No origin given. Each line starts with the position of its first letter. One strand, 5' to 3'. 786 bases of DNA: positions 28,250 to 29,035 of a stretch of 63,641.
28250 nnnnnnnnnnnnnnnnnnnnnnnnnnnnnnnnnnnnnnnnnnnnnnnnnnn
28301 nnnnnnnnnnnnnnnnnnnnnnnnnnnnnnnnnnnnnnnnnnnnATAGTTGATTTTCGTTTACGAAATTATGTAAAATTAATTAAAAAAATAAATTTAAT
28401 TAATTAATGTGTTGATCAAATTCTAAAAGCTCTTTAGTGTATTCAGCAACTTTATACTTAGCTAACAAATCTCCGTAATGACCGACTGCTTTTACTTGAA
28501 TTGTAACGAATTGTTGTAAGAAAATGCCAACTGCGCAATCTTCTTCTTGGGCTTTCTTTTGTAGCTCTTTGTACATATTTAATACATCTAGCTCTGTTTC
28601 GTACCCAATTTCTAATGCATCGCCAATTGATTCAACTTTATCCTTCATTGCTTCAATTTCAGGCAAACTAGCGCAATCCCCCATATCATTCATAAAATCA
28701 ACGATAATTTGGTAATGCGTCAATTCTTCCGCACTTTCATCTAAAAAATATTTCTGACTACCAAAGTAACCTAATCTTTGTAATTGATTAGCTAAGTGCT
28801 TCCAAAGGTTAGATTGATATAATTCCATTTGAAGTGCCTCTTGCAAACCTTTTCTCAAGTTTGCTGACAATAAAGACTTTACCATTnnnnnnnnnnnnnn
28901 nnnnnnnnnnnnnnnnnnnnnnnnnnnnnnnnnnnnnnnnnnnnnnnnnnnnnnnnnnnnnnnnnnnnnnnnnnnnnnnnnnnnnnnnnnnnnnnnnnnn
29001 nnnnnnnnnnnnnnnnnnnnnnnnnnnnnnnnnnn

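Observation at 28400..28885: Ferritin-like gene embedded between portal and scaffold/capsid genes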

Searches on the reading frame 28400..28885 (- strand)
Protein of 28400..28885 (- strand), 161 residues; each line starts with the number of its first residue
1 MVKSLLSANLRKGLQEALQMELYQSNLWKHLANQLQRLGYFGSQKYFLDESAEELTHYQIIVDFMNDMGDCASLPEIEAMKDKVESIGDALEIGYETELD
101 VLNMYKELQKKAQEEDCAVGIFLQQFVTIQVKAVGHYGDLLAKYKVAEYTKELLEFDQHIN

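Call 3: search_protein_families(library=pfam, proteins=[window:28400-28885:-], max_evalue=1)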
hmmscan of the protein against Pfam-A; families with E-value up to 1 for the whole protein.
window:28400-28885:- (161 aa): 3 families
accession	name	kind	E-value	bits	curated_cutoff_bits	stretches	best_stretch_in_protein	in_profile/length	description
PF00210.30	Ferritin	-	6.4e-17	62.2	24.5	1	12-144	2-139/142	Ferritin-like domain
PF02915.23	Rubrerythrin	-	2.6e-06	28.3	22.8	1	14-116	3-114/137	Rubrerythrin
PF02734.22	Dak2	-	0.2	12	27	1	78-152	80-152/174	DAK2 domain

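Call 4: search_protein_families(library=phrogs, proteins=[window:28400-28885:-], max_evalue=0.01)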
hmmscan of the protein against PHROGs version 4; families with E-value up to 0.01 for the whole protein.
window:28400-28885:- (161 aa): 1 family
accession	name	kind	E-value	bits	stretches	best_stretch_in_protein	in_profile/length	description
phrog_16594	-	unknown function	2.2e-10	41.6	1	8-152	4-149/167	-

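Call 5: search_solved_structures(query=window:28400-28885:-, max_evalue=10, show_alignments=3)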
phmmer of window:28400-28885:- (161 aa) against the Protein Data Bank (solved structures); distinct sequences matched with E-value up to 10: 174 (the best 60 are shown).
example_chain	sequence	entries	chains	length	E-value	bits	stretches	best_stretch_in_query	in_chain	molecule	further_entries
6txj_A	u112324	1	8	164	2.1e-10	44.4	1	5-141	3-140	Ferritin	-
1z4a_A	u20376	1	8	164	2.4e-10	44.2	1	5-141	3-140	ferritin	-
7dl5_H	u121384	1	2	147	5.6e-10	43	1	6-138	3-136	Ferritin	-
6txh_A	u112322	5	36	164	5.9e-10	42.9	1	5-141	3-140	Ferritin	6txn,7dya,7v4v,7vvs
1vlg_A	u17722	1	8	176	6.8e-10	42.7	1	5-141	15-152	ferritin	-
6ls0_H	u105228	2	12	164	9.1e-10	42.3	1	5-141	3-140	Ferritin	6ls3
6txl_A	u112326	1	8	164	1.1e-09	42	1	5-141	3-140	Ferritin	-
7xa2_A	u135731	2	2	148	1.3e-09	41.9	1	5-138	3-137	Ferritin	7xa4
7xa0_A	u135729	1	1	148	1.3e-09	41.8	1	5-138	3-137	Ferritin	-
7xa1_A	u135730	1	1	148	1.4e-09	41.7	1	5-138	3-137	Ferritin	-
6txk_A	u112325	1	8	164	1.4e-09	41.7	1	5-141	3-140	Ferritin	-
5ls9_A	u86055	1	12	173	1.5e-09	41.6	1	7-158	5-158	Ferritin, putative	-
6txm_A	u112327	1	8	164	1.8e-09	41.4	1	5-141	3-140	Ferritin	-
6txi_A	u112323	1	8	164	1.9e-09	41.3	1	5-141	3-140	Ferritin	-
1s3q_A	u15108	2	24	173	2.6e-09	40.8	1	7-158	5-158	ferritin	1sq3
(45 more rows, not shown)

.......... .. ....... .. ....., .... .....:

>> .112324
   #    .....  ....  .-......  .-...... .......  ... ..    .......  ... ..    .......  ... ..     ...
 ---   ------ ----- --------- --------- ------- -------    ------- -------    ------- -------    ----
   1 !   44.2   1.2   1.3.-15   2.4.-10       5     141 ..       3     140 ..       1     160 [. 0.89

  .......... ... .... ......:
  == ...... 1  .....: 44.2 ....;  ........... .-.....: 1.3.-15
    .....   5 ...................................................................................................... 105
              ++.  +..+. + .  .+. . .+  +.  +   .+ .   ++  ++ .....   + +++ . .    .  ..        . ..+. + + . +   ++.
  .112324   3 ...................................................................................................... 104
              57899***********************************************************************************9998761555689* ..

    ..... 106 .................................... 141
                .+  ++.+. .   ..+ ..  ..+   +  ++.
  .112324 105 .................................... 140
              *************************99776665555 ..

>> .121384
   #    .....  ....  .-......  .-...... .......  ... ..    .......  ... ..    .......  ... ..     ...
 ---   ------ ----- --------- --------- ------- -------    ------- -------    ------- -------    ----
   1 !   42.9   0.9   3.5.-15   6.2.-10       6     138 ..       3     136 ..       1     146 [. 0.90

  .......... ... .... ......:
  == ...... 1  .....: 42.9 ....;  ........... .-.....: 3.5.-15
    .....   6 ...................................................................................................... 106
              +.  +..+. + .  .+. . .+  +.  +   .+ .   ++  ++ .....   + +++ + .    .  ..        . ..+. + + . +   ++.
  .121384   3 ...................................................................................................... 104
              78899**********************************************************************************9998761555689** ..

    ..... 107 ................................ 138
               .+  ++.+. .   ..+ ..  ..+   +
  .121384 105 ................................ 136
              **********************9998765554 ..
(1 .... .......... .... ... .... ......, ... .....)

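Call 7: search_dna_similar(query=window:28400-28885:-, collection=phages, mode=protein, max_rows=40, max_evalue=0.001)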
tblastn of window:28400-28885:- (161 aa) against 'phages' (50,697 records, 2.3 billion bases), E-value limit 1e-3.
No match.

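Call 12: find_homologous_proteins(query=window:28400-28885:-, max_evalue=0.001)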
Query window:28400-28885:- (161 aa): 569 proteins with E <= 0.001 among 620 candidates; the best 120 are listed.
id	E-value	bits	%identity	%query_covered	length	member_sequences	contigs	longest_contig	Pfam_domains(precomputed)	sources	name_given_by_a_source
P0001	1.0e-88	313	90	100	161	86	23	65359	PF02915.24,PF00210.31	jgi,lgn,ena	jgi:ferritin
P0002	7.2e-84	297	84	100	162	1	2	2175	PF02915.24,PF00210.31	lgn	-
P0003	1.8e-83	296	84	100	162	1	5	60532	PF02915.24,PF00210.31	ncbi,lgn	-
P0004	2.2e-83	296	84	100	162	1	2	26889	PF02915.24,PF00210.31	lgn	-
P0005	4.2e-83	295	83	100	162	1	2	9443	PF02915.24,PF00210.31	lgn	-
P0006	6.1e-83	294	84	100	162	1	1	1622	PF02915.24,PF00210.31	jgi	jgi:ferritin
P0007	6.3e-83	294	83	100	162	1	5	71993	PF02915.24,PF00210.31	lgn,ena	-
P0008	6.3e-83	294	83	100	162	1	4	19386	PF02915.24,PF00210.31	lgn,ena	-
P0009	7.1e-83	294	83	100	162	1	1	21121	PF02915.24,PF00210.31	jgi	jgi:ferritin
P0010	7.3e-83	294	86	98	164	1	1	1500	PF02915.24,PF00210.31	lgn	-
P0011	7.4e-83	294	83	100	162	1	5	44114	PF02915.24,PF00210.31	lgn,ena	-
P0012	1.2e-82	294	83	100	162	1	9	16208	PF02915.24,PF00210.31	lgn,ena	-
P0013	1.3e-82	293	87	98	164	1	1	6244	PF02915.24,PF00210.31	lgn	-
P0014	1.3e-82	293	83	100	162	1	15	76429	PF02915.24,PF00210.31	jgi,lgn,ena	jgi:ferritin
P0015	1.6e-82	293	85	98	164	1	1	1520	PF02915.24,PF00210.31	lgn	-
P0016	1.7e-82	293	86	98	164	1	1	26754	PF02915.24,PF00210.31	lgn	-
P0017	2.3e-82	293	86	98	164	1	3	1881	PF02915.24,PF00210.31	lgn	-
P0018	3.2e-82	292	82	100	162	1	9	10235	PF02915.24,PF00210.31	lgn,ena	-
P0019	4.8e-82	292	85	100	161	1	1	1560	PF02915.24,PF00210.31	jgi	jgi:ferritin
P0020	7.0e-82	291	82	100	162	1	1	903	PF02915.24,PF00210.31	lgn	-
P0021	1.7e-81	290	85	98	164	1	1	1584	PF02915.24,PF00210.31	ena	-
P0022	3.0e-81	289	86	98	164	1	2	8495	PF02915.24,PF00210.31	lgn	-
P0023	3.3e-81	289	81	100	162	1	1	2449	PF02915.24,PF00210.31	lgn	-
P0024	3.5e-81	289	84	100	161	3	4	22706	PF00210.31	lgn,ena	-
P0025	4.2e-81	288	84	98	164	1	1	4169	PF02915.24,PF00210.31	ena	-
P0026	1.4e-80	287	84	98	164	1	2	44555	PF02915.24,PF00210.31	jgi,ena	jgi:ferritin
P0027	1.4e-80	287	83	98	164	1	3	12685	PF02915.24,PF00210.31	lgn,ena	-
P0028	1.4e-80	287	83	98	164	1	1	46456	PF02915.24,PF00210.31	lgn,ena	-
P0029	2.0e-80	286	83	98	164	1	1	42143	PF02915.24,PF00210.31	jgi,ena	jgi:ferritin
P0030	4.8e-80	285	80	99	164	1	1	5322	PF02915.24,PF00210.31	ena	-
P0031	5.1e-80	285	82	99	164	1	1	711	PF02915.24,PF00210.31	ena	-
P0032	5.7e-80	285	83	98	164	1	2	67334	PF02915.24,PF00210.31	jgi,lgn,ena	-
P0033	6.0e-80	285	83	98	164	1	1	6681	PF02915.24,PF00210.31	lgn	-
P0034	2.1e-79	283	80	99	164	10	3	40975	PF02915.24,PF00210.31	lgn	-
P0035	2.8e-79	283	82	98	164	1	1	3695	PF02915.24,PF00210.31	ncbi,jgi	jgi:ferritin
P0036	3.7e-79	282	82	100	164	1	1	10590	PF02915.24,PF00210.31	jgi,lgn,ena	-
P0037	5.2e-79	282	82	98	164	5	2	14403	PF02915.24,PF00210.31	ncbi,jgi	jgi:ferritin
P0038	5.8e-79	282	79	99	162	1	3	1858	PF02915.24,PF00210.31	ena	-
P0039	9.9e-79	281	81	100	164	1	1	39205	PF02915.24,PF00210.31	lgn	-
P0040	1.3e-78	280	82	98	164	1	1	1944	PF02915.24,PF00210.31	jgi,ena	-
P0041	2.1e-78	280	81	98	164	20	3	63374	PF02915.24,PF00210.31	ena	-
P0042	2.9e-78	279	81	98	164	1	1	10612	PF02915.24,PF00210.31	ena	-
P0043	3.0e-78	279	81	100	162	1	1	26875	PF02915.24,PF00210.31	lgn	-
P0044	9.2e-78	278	77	99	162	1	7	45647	PF02915.24,PF00210.31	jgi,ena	jgi:ferritin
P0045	2.4e-77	276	77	99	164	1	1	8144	PF02915.24,PF00210.31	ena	-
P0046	2.7e-77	276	78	100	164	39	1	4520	PF02915.24,PF00210.31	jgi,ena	jgi:ferritin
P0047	2.9e-77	276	78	99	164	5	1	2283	PF02915.24,PF00210.31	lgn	-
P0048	3.2e-77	276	76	100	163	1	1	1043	PF02915.24,PF00210.31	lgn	-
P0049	6.1e-77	275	78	99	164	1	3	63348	PF02915.24,PF00210.31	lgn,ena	-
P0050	9.9e-77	274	77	99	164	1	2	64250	PF02915.24,PF00210.31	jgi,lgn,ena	jgi:ferritin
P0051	1.6e-76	274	76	99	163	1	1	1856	PF02915.24,PF00210.31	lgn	-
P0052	2.5e-76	273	83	94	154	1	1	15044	PF02915.24,PF00210.31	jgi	jgi:ferritin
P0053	4.8e-76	272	76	99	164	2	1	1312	PF02915.24,PF00210.31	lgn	-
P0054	4.9e-76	272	76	100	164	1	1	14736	PF02915.24,PF00210.31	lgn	-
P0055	5.9e-76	272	75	99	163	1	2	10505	PF02915.24,PF00210.31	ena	-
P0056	8.2e-76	271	76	99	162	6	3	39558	PF02915.24,PF00210.31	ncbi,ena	-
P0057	8.2e-76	271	74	99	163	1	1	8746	PF02915.24,PF00210.31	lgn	-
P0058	1.5e-75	270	75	99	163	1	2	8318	PF02915.24,PF00210.31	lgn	-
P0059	2.3e-75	270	76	99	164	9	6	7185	PF02915.24,PF00210.31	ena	-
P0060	7.3e-75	268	75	99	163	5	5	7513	PF02915.24,PF00210.31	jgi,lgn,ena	jgi:ferritin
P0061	8.0e-75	268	75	99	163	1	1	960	PF02915.24,PF00210.31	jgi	jgi:ferritin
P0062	2.1e-74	267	74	99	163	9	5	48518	PF02915.24,PF00210.31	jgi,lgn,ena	jgi:ferritin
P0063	2.6e-74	266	76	100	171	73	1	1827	PF02915.24,PF00210.31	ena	-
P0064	4.2e-74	266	77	94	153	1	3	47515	PF02915.24,PF00210.31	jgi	jgi:ferritin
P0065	6.6e-74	265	74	100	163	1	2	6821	PF02915.24,PF00210.31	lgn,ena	-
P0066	6.7e-74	265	72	100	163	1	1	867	PF02915.24,PF00210.31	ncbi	-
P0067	8.2e-74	265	74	99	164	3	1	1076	PF02915.24,PF00210.31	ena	-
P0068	1.0e-73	264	74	99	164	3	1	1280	PF02915.24,PF00210.31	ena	-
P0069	1.0e-73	264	74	99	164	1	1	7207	PF02915.24,PF00210.31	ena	-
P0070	1.5e-73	264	76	100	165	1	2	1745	PF02915.24,PF00210.31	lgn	-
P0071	1.8e-73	264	76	99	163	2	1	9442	PF02915.24,PF00210.31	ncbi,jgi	jgi:ferritin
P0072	1.8e-73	264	74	99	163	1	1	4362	PF02915.24,PF00210.31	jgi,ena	-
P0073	3.1e-73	263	74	99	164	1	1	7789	PF02915.24,PF00210.31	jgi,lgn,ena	jgi:ferritin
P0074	1.1e-72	261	72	100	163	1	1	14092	PF02915.24,PF00210.31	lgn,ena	-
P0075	1.5e-72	261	74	100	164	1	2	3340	PF02915.24,PF00210.31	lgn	-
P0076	4.6e-72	259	75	99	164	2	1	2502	PF02915.24,PF00210.31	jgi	jgi:ferritin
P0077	4.7e-72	259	76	100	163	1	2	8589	PF02915.24,PF00210.31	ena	-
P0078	5.8e-72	259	76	99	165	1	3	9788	PF02915.24,PF00210.31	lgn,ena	-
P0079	5.9e-72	259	75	99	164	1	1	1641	PF02915.24,PF00210.31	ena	-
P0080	6.3e-72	259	76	100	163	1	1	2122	PF02915.24,PF00210.31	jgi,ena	jgi:ferritin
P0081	6.8e-72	259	76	100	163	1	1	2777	PF02915.24,PF00210.31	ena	-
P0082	9.0e-72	258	75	100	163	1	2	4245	PF02915.24,PF00210.31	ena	-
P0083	9.1e-72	258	75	100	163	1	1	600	PF02915.24,PF00210.31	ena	-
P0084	1.2e-71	258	75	100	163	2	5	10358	PF02915.24,PF00210.31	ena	-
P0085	1.3e-71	258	75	100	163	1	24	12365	PF02915.24,PF00210.31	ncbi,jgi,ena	jgi:ferritin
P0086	1.4e-71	258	75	100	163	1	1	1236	PF02915.24,PF00210.31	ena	-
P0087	1.4e-71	258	76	99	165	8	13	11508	PF02915.24,PF00210.31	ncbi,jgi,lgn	jgi:ferritin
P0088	1.7e-71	257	76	99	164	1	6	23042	PF02915.24,PF00210.31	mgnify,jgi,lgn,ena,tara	mgnify:FL=1|jgi:ferritin|tara:strand:+ start:1687 stop:2181 length:495 start_codon:yes stop_codon:ye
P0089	1.7e-71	257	75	100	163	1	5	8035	PF02915.24,PF00210.31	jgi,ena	jgi:ferritin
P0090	2.0e-71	257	74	99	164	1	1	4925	PF02915.24,PF00210.31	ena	-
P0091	2.2e-71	257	75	100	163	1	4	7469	PF02915.24,PF00210.31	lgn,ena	-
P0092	2.3e-71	257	75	100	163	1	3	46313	PF02915.24,PF00210.31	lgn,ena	-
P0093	2.7e-71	257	74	100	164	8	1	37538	PF02915.24,PF00210.31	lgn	-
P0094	2.9e-71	257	75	100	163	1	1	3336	PF02915.24,PF00210.31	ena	-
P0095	3.0e-71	256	73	99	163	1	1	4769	PF02915.24,PF00210.31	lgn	-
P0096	3.2e-71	256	74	99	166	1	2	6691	PF02915.24,PF00210.31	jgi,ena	-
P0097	3.9e-71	256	75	100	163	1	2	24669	PF02915.24,PF00210.31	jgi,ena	-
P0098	4.0e-71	256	75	99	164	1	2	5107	PF02915.24,PF00210.31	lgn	-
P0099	4.6e-71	256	74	100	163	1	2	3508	PF02915.24,PF00210.31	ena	-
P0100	4.8e-71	256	73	99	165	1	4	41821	PF02915.24,PF00210.31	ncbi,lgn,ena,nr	ncbi:hypothetical protein EBU24_00760 [bacterium]|nr:hypothetical protein [bacterium]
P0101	5.0e-71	256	75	100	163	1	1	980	PF02915.24,PF00210.31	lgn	-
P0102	5.0e-71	256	74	100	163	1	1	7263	PF02915.24,PF00210.31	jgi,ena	jgi:ferritin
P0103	5.1e-71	256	75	100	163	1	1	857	PF02915.24,PF00210.31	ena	-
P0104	5.3e-71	256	74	100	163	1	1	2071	PF02915.24,PF00210.31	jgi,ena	jgi:ferritin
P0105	5.7e-71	256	75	99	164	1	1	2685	PF02915.24,PF00210.31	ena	-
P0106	5.9e-71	256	75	100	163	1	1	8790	PF02915.24,PF00210.31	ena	-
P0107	6.1e-71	255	75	100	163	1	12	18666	PF02915.24,PF00210.31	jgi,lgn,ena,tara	jgi:ferritin|tara:strand:- start:182 stop:673 length:492 start_codon:yes stop_codon:yes gene_type:co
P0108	6.3e-71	255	74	99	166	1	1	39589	PF02915.24,PF00210.31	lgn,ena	-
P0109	7.9e-71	255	71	99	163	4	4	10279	PF02915.24,PF00210.31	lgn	-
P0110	8.4e-71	255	73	99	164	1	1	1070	PF02915.24,PF00210.31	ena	-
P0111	8.7e-71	255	73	99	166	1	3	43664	PF02915.24,PF00210.31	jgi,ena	-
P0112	8.8e-71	255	75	94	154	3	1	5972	PF02915.24,PF00210.31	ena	-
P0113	9.1e-71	255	74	99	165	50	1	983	PF02915.24,PF00210.31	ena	-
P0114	9.5e-71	255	74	99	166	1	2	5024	PF02915.24,PF00210.31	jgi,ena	jgi:ferritin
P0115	1.1e-70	255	74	99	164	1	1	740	PF02915.24,PF00210.31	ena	-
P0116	1.1e-70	255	74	100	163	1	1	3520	PF02915.24,PF00210.31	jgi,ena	jgi:ferritin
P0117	1.2e-70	255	73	100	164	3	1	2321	PF02915.24,PF00210.31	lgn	-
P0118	1.4e-70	254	74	99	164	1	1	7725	PF02915.24,PF00210.31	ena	-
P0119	1.4e-70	254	74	100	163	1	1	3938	PF02915.24,PF00210.31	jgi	jgi:ferritin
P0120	1.4e-70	254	74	99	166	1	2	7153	PF02915.24,PF00210.31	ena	-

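Call 13: find_related_loci(query=window:28400-28885:-, collection=viral_contigs, flank=8000)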
Query window:28400-28885:- (161 aa) in viral_contigs; peptide patterns used: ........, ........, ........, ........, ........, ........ (x = any residue, [..] = any of these).
31 stretches matched a pattern; 21 encode a relative of the query (tblastn E <= 1e-3); 20 distinct loci.
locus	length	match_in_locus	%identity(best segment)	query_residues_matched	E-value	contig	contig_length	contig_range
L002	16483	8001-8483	99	1-161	6e-106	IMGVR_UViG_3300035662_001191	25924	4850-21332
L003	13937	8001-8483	99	1-161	3e-105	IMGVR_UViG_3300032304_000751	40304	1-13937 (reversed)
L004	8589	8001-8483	97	1-161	3e-104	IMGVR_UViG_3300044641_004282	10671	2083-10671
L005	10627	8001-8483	98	1-161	4e-104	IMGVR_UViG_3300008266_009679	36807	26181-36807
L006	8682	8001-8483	98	1-161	4e-104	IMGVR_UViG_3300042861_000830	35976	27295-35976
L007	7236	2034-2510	90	1-159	3e-94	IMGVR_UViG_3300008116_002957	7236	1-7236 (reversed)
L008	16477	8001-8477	90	1-159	3e-94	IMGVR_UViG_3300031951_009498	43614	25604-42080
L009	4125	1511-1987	90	1-159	1e-94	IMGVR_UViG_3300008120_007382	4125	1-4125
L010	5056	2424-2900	90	1-159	3e-94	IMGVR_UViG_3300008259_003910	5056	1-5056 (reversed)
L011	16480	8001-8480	80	2-161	3e-86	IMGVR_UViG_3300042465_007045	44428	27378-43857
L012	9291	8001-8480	78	2-161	3e-84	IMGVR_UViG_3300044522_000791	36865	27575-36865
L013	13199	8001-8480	73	2-161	5e-77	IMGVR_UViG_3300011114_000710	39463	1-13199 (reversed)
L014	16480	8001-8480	73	2-161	5e-77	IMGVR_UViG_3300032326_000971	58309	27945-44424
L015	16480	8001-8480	73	2-161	1e-76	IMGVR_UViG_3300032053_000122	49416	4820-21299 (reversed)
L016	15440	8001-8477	73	2-160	5e-76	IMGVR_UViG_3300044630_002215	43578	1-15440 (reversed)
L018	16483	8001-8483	69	1-161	4e-74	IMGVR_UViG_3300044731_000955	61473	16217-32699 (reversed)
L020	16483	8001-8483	68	1-161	6e-70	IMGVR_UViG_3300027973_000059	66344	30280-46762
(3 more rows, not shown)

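Call 24: find_related_loci(query=window:28400-28885:-, collection=genome_contigs, flank=6000)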
Query window:28400-28885:- (161 aa) in genome_contigs; peptide patterns used: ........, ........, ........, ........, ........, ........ (x = any residue, [..] = any of these).
52 stretches matched a pattern; 2 encode a relative of the query (tblastn E <= 1e-3); 2 distinct loci.
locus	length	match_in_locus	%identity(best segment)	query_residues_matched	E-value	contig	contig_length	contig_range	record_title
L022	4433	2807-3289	73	1-161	8e-78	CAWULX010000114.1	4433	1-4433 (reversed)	MAG: uncultured bacterium isolate SRR1522964_concoct_4_1705335401 genome assembly, contig: ERZ11849542.5631, whole genom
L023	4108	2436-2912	73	2-160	3e-77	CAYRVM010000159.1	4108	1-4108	MAG TPA_asm: uncultured Oscillospiraceae bacterium isolate SRP272421_co4_197 genome assembly, contig: NODE_82878_length_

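Call 32: search_protein_representatives(protein=window:28400-28885:-)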
Query: 161 residues. Proteins with E-value up to 0.001 (for the whole library): 347; up to 1e-10: 100; up to 1e-30: 9. The best 150 are listed.
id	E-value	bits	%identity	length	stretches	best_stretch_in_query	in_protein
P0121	7.5e-51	188.6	59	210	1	2-160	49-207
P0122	1.5e-47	177.9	56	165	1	2-161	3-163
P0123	4.9e-47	176.3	73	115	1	2-113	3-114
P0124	8.0e-43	162.6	57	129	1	35-160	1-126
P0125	6.3e-38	146.7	67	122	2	70-160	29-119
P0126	6.4e-38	146.7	65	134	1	54-158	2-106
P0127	3.0e-37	144.5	49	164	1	2-147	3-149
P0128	9.7e-34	133.1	44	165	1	2-159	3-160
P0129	1.9e-32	128.9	48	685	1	4-160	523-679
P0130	7.7e-30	120.5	41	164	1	4-157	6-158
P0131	1.2e-29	119.8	42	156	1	5-161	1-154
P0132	1.6e-29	119.4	42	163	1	1-158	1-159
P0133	2.4e-29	118.8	40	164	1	2-158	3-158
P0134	2.8e-29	118.7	43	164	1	1-151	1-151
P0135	1.2e-28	116.6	43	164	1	2-146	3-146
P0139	1.0e-27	113.6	42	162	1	1-160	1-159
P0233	7.3e-09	52.4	29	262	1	29-159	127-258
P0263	2.6e-07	47.4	29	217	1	12-148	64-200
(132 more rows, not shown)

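Call 34: search_protein_families(library=phrogs, proteins=[P0129, P0121, P0233, P0263], max_evalue=0.01)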
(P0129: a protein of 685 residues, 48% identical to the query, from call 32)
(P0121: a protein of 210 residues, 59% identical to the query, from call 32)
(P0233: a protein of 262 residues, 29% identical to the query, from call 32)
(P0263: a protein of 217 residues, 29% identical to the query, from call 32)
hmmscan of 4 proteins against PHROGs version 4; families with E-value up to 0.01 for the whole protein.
P0129 (685 aa): 1 family
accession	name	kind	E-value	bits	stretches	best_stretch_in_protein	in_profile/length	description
phrog_16594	-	unknown function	1.2e-08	36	1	527-653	4-129/167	-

P0121 (210 aa): 1 family
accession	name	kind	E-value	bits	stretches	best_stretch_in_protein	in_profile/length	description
phrog_16594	-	unknown function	3.8e-06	27.9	1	53-199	2-149/167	-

P0233 (262 aa): 1 family
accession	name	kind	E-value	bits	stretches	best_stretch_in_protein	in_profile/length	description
phrog_16594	-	unknown function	5.5e-10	40.3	1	107-246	5-146/167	-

P0263 (217 aa): 1 family
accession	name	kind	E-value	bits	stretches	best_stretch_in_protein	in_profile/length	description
phrog_16594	-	unknown function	2e-15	58.1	1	61-199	5-144/167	-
